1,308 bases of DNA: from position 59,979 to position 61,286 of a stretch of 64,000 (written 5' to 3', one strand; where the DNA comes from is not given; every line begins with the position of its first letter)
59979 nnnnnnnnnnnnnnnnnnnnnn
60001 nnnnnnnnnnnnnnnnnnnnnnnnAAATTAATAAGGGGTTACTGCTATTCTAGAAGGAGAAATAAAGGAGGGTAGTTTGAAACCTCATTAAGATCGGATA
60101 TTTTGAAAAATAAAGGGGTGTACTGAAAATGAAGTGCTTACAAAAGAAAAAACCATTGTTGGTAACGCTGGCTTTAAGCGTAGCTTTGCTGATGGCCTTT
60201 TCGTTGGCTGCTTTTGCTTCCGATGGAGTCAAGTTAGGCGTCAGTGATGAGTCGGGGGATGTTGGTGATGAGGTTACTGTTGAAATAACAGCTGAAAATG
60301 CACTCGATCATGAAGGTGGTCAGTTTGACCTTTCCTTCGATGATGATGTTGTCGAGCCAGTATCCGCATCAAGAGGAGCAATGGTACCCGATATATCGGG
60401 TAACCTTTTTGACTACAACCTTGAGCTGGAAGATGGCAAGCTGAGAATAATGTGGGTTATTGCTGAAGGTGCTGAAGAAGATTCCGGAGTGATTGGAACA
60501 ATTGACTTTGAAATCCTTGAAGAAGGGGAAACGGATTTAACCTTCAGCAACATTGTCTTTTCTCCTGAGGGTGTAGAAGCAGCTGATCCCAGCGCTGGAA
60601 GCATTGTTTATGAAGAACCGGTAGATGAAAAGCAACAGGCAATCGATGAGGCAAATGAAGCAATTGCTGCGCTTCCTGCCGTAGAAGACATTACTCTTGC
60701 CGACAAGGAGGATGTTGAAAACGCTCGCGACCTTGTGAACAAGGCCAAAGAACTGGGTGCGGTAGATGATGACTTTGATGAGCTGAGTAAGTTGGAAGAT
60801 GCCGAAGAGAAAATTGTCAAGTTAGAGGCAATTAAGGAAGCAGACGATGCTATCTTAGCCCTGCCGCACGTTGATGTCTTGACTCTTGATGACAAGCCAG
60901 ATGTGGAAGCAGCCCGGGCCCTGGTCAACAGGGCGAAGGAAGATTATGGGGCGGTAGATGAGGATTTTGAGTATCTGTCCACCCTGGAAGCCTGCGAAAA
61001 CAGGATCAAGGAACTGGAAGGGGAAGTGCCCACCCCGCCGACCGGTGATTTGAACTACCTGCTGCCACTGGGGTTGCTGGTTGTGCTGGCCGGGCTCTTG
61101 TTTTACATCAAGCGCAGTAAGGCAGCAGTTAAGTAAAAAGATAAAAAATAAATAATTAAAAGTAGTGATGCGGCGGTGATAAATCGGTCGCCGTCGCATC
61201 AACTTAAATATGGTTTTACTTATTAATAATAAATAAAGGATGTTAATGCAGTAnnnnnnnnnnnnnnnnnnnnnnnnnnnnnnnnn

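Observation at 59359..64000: Non-cellulosomal cohesin-dockerin surface assembly system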

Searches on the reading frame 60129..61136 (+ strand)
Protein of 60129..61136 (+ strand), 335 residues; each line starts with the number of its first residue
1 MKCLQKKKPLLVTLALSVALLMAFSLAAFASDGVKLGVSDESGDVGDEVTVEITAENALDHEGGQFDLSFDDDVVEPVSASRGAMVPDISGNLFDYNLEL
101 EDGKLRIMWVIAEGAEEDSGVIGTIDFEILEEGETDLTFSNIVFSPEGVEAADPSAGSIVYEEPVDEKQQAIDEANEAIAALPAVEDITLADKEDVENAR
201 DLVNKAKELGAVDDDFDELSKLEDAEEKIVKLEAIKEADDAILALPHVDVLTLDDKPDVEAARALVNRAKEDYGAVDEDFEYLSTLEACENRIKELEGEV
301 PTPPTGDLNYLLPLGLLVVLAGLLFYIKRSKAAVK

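Call 5: search_protein_families(library=pfam, proteins=[window:60129-61136:+], max_evalue=0.01)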
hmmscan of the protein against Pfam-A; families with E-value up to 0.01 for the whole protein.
window:60129-61136:+ (335 aa): 1 family
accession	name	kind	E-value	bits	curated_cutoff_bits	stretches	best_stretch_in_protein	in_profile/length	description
PF00963.24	Cohesin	-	3.2e-13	50.5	24.1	1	35-158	2-136/139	Cohesin domain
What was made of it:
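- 60129..61136 (+): g2: signal peptide, type-I-like cohesin (60231-60611), rigid double three-helix-bundle rod (60627-61016), TPPTG sorting signal (61032-61046), hydrophobic stretch and basic tail. Pfam Cohesin E 3e-13 (call 5).
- Checked: g2 (60129-61136, 335 aa): Pfam Cohesin, E 3e-13, 50.5 bits against a cut-off of 24.1 (call 5).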

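Call 33: search_solved_structures(query=window:60129-61136:+, max_evalue=1, show_alignments=1)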
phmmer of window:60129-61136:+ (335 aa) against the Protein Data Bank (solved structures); distinct sequences matched with E-value up to 1: 10.
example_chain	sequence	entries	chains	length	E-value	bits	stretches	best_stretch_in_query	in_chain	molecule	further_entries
3l8q_A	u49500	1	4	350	5.5e-05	26.1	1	36-150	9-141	Cellulosomal scaffoldin adaptor protein B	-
1qzn_A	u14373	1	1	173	0.0031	20.3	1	34-150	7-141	cellulosomal scaffoldin adaptor protein B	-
3f2l_A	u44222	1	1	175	0.0036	20.1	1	35-150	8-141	Cellulosomal scaffoldin adaptor protein B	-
1zv9_A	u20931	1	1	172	0.0036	20.1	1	36-150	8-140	Cellulosomal scaffoldin adaptor protein B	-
3bwz_A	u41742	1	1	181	0.004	20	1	35-150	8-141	Cellulosomal scaffoldin adaptor protein B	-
5g5d_A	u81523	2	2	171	0.034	16.9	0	44-150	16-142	CELLULOSOME ANCHORING PROTEIN COHESIN REGION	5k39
2bm3_A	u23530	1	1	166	0.53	13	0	113-149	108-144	SCAFFOLDING DOCKERIN BINDING PROTEIN A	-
3kcp_B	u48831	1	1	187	0.59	12.8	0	113-149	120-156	Cellulosome anchoring protein, cohesin region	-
2b59_A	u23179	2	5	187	0.59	12.8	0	113-149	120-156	COG1196: Chromosome segregation ATPases | Scaffolding dockerin binding protein A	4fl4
2vn5_A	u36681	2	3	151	0.59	12.8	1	31-109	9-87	SCAFFOLDING PROTEIN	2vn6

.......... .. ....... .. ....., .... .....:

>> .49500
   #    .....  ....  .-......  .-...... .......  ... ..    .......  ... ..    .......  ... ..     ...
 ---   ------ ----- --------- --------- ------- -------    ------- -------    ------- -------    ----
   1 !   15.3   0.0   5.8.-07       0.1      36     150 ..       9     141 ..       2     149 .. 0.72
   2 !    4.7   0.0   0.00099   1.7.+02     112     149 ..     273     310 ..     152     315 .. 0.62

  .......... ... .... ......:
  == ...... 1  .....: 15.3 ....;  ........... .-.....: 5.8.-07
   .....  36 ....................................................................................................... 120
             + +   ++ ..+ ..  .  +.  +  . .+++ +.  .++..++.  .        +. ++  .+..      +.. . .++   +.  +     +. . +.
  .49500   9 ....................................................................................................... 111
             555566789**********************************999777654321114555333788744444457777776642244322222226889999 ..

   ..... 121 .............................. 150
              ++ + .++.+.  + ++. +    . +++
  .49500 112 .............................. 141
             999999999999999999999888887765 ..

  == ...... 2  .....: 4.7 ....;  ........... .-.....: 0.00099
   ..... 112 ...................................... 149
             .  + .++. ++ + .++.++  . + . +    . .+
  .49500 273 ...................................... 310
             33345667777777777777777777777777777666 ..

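Call 42: search_protein_families(library=ncbifam, proteins=[window:60129-61136:+], max_evalue=0.1)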
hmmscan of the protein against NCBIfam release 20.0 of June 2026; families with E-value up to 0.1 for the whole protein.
window:60129-61136:+ (335 aa): 2 families
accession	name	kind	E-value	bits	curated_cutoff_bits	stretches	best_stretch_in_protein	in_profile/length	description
NF053819.1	EF0750_LPXTG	subfamily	0.0044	17.5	47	0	303-331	74-104/105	EF2685/EF0750 family sortase-dependent surface protein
NF040942.2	hypo_ExtJ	equivalog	0.086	13.2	52.5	0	7-63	2-52/77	selenite/tellurite reduction operon protein ExtJ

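Call 65: search_protein_representatives(protein=window:60129-61136:+)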
Query: 335 residues. Proteins with E-value up to 0.001 (for the whole library): 595; up to 1e-10: 182; up to 1e-30: 33. The best 150 are listed.
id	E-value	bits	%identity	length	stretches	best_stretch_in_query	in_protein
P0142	2.0e-132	457.9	60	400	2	1-283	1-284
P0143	1.5e-97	343.3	56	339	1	8-331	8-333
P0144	2.1e-83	296.9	53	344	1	1-331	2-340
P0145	7.6e-80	285.1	52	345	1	1-334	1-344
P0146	2.9e-75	270.1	49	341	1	9-329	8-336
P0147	9.6e-71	255.3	45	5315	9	164-296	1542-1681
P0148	1.7e-69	251.2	45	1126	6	157-297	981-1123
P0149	1.7e-67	244.6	52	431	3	164-317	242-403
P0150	1.8e-66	241.2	52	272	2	1-164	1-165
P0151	1.7e-65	238.0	42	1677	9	168-297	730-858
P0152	5.5e-65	236.3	54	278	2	2-159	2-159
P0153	2.1e-64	234.4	44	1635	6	168-295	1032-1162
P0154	4.2e-58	213.7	56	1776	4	159-300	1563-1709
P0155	6.1e-58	213.2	50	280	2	6-200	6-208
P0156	2.1e-49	185.1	42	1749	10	176-303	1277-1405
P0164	5.4e-40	154.2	53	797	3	168-293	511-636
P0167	3.7e-36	141.6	43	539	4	145-296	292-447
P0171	8.7e-34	133.9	52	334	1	31-160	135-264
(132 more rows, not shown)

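Call 66: search_protein_families(library=pfam, proteins=[P0148, P0151, P0153, P0154, P0164, P0149, P0167, P0171], max_evalue=0.001)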
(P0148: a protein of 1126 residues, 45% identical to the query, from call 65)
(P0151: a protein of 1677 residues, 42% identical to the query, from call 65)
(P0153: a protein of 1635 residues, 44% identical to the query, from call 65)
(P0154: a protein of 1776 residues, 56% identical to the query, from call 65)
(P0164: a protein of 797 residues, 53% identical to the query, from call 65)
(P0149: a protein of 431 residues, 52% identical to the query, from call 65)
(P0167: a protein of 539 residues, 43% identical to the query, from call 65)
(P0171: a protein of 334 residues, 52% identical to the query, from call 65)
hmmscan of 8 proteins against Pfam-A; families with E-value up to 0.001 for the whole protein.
P0148 (1126 aa): 2 families
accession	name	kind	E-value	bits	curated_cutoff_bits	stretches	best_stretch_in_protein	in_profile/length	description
PF02368.24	Big_2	-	2.3e-32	111.2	22.8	2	834-905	1-72/79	Bacterial Ig-like domain (group 2)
PF12957.13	DUF3846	-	3.6e-06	27.5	27.5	0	596-640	6-54/103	Domain of unknown function (DUF3846)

P0151 (1677 aa): 4 families
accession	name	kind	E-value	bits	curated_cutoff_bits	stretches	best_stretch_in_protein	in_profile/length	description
PF00395.25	SLH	-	3.2e-33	113.9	20.8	3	1503-1542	3-43/44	S-layer homology domain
PF24893.1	DUF7743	-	4.1e-13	49.5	27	1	151-267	2-110/120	Domain of unknown function (DUF7743)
PF08671.16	SinI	-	2.5e-11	43.6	31.4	0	1239-1255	6-22/28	Anti-repressor SinI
PF01835.25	MG2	-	4e-07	30.8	32.8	0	169-243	12-86/96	MG2 domain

P0153 (1635 aa): 6 families
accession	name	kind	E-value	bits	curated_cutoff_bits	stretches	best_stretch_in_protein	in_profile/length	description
PF01473.26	Choline_bind_1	-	3.6e-34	115.8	20.5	5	1598-1616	1-19/19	Putative cell wall binding repeat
PF19127.6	Choline_bind_3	-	1.6e-26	92.4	27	4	1538-1578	2-44/47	Choline-binding repeat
PF17936.7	Big_6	-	8.1e-14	52.1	27.6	1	1375-1453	1-80/83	Bacterial Ig domain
PF13205.12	Big_5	-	1.5e-11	45.4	23.6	1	451-540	15-105/105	Bacterial Ig-like domain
PF19085.6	Choline_bind_2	-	1.5e-05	25.5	27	1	1600-1633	7-38/38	Choline-binding repeat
PF19077.6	Big_13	-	0.00048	21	27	0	1392-1455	32-98/102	Bacterial Ig-like domain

P0154 (1776 aa): 7 families
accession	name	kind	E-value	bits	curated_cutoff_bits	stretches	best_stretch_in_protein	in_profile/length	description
PF25390.1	WD40_RLD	-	5.3e-88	296.2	150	2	1369-1556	152-345/363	RCC1-like domain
PF00415.24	RCC1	-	1e-74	247.4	21.7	7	1478-1525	1-50/50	Regulator of chromosome condensation (RCC1) repeat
PF13540.12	RCC1_2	-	2.5e-66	218.4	22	7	1305-1334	1-30/30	Regulator of chromosome condensation (RCC1) repeat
PF07581.17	Glug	-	7.3e-37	123.7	20.5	2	966-992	1-28/28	The GLUG motif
PF25384.1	Alsin_RLD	-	2e-14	54.2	100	1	1221-1293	244-316/405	Alsin RCC1-like domain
PF05342.19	Peptidase_M26_N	-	3.3e-10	40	27.7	1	670-778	147-247/250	M26 IgA1-specific Metallo-endopeptidase N-terminal region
PF00404.24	Dockerin_1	-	0.00027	21.5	22.9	1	1712-1734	1-23/57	Dockerin type I domain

P0164 (797 aa): 1 family
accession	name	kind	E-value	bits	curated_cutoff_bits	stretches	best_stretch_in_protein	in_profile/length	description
PF04122.17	CW_binding_2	-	2.4e-54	182.2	24.9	3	14-101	1-73/73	Cell wall binding domain 2 (CWB2)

P0149 (431 aa): 1 family
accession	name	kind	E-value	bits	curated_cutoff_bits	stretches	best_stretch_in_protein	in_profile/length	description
PF00963.24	Cohesin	-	3.3e-05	24.5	24.1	1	35-135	2-105/139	Cohesin domain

P0167 (539 aa): 2 families
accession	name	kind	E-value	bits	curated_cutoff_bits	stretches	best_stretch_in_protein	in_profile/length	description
PF18058.6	SbsC_C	-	4.2e-13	50.2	27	2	157-208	17-67/131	SbsC C-terminal domain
PF18449.8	Endotoxin_C2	-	6.2e-06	27.1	30.7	0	461-487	27-53/63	Pesticidal crystal protein Cry1Aa, domain IV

P0171 (334 aa): 2 families
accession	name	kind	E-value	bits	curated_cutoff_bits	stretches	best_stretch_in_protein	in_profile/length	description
PF00404.24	Dockerin_1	-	1.9e-12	47.6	22.9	1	272-326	1-55/57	Dockerin type I domain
PF00963.24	Cohesin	-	3.1e-12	47.3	24.1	1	141-244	4-115/139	Cohesin domain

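Call 72: predict_structure(alignment_id=A5)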
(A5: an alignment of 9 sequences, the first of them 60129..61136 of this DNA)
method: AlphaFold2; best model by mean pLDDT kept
length: 335 residues; sequences in the alignment: 9
mean_pLDDT: 83.9   pTM: 0.48
mean pLDDT of the five models: 83.9, 83.8, 81.7, 80.9, 80.5
residues with pLDDT >= 90: 182; 70-90: 92; 50-70: 42; < 50: 19
segments of 3 or more residues with pLDDT < 50: 1-4, 23-31, 306-309
pLDDT, mean of each block of 10 residues (from residue 1): 51 69 45 79 88 87 89 92 87 88 89 80 93 89 75 82 77 97 95 97 96 95 97 97 94 95 97 95 94 88 51 67 73 49
secondary structure, 60 per line:
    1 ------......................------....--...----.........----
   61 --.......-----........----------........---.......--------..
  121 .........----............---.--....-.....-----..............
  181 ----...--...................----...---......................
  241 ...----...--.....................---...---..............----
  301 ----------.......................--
elements in order: H7-28 E35-38 E41-43 E48-56 E63-69 E75-82 E93-100 E104-110 E119-129 E134-145 E152-155 E157-161 H167-180 H190-208 H219-243 H253-273 H283-296 H311-333
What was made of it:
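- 60129..61136 (+): AF2 mean pLDDT 83.9, rod region ~94-97 by 10-residue blocks (call 72).
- On Cohesin (Pfam PF00963), type I-like: AF2 model of g2 (call 72).
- Five helices, pLDDT about 95, with one continuous helix (aa 219-243) joining the two bundles (call 72).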

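Call 75: fold_search(model_id=the predicted structure, library=pdb)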
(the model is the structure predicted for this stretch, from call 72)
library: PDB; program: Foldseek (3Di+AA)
matches with E <= 10: 1976; with E <= 0.001: 121
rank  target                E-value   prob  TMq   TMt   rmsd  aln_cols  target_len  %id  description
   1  2xdh                  9.7e-11  1.00  0.35  0.80   4.1       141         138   16  Non-cellulosomal cohesin from the hyperthermophilic archaeon Archaeoglobus fulgidus (released 2010-05-26)
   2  5nrm_A                2.4e-10  1.00  0.34  0.77   3.0       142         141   20  Crystal structure of the sixth cohesin from Acetivibrio cellulolyticus' scaffoldin B in complex with Cel5 dockerin S51 (released 2018-01-31)
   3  5nrk_A                3.1e-10  1.00  0.35  0.77   2.6       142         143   20  Crystal structure of the sixth cohesin from Acetivibrio cellulolyticus' scaffoldin B in complex with Cel5 dockerin S15 (released 2018-01-31)
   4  2vn6_A                3.3e-10  1.00  0.34  0.72   3.2       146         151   21  The Clostridium cellulolyticum dockerin displays a dual binding mode for its cohesin partner (released 2008-05-13)
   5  6kgd_A                3.7e-10  1.00  0.35  0.75   3.1       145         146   23  Crystal structure of CaDoc0917(R49D)-CaCohA2 complex at pH 8.0 (released 2020-07-08)
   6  6kgc_A                3.9e-10  1.00  0.35  0.77   2.9       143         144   24  Crystal structure of CaDoc0917(R49D)-CaCohA2 complex at pH 5.4 (released 2020-07-08)
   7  4ums                  4.1e-10  1.00  0.35  0.72   3.6       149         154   22  The crystal structure of the seventh ScaB type I cohesin from Pseudobacteroides cellulosolvens (released 2015-05-06)
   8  2vn5_C                5.5e-10  1.00  0.35  0.74   3.2       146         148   21  The Clostridium cellulolyticum dockerin displays a dual binding mode for its cohesin partner (released 2008-05-20)
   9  4dh2_C                5.5e-10  1.00  0.34  0.68   3.3       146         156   19  Crystal structure of Coh-OlpC(Cthe_0452)-Doc435(Cthe_0435) complex: A novel type I Cohesin-Dockerin complex from Clost (released 2012-11-28)
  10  6kgf_A                6.9e-10  1.00  0.35  0.77   3.0       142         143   24  Crystal structure of CaDoc0917(R16D)-CaCohA2 complex at pH 8.2 (released 2020-07-08)
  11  6kge_A                8.3e-10  1.00  0.35  0.77   3.0       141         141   23  Crystal structure of CaDoc0917(R16D)-CaCohA2 complex at pH 5.5 (released 2020-07-08)
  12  1g1k_A                1.0e-09  1.00  0.34  0.74   3.1       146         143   22  COHESIN MODULE FROM THE CELLULOSOME OF CLOSTRIDIUM CELLULOLYTICUM (released 2000-11-22)
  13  6kgf_C                1.3e-09  1.00  0.34  0.72   3.2       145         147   22  Crystal structure of CaDoc0917(R16D)-CaCohA2 complex at pH 8.2 (released 2020-07-08)
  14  2vn5_A                1.7e-09  1.00  0.35  0.77   3.2       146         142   21  The Clostridium cellulolyticum dockerin displays a dual binding mode for its cohesin partner (released 2008-05-20)
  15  4dh2_A                1.9e-09  1.00  0.34  0.68   3.4       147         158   20  Crystal structure of Coh-OlpC(Cthe_0452)-Doc435(Cthe_0435) complex: A novel type I Cohesin-Dockerin complex from Clost (released 2012-11-28)
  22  3ul4_A                3.5e-09  1.00  0.35  0.77   2.7       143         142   17  Crystal structure of Coh-OlpA(Cthe_3080)-Doc918(Cthe_0918) complex: A novel type I Cohesin-Dockerin complex from Clost (released 2012-11-28)
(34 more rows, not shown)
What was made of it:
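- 60129..61136 (+): Foldseek TM 0.72-0.80 to type I and A. fulgidus cohesins (call 75).
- On Cohesin (Pfam PF00963), type I-like: Foldseek TM 0.80 to 2xdh, 0.72-0.77 to type I, 0.53-0.63 to types II and III (call 75).
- Closest known: Ruminococcus flavefaciens ScaE anchoring scaffoldin with its ligand CttA. Different: ScaE has a type III cohesin, whereas this model fits type I better (TM 0.72-0.80 against 0.58-0.59; call 75).
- Closest known: Non-cellulosomal cohesin and dockerin modules. Same: The best structural match of g2 is 2xdh (call 75).
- The g2 model matches the non-cellulosomal A. fulgidus cohesin (TM 0.80) and type I cohesins (0.72-0.77) better than types II and III (0.53-0.63) (calls 72, 75).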
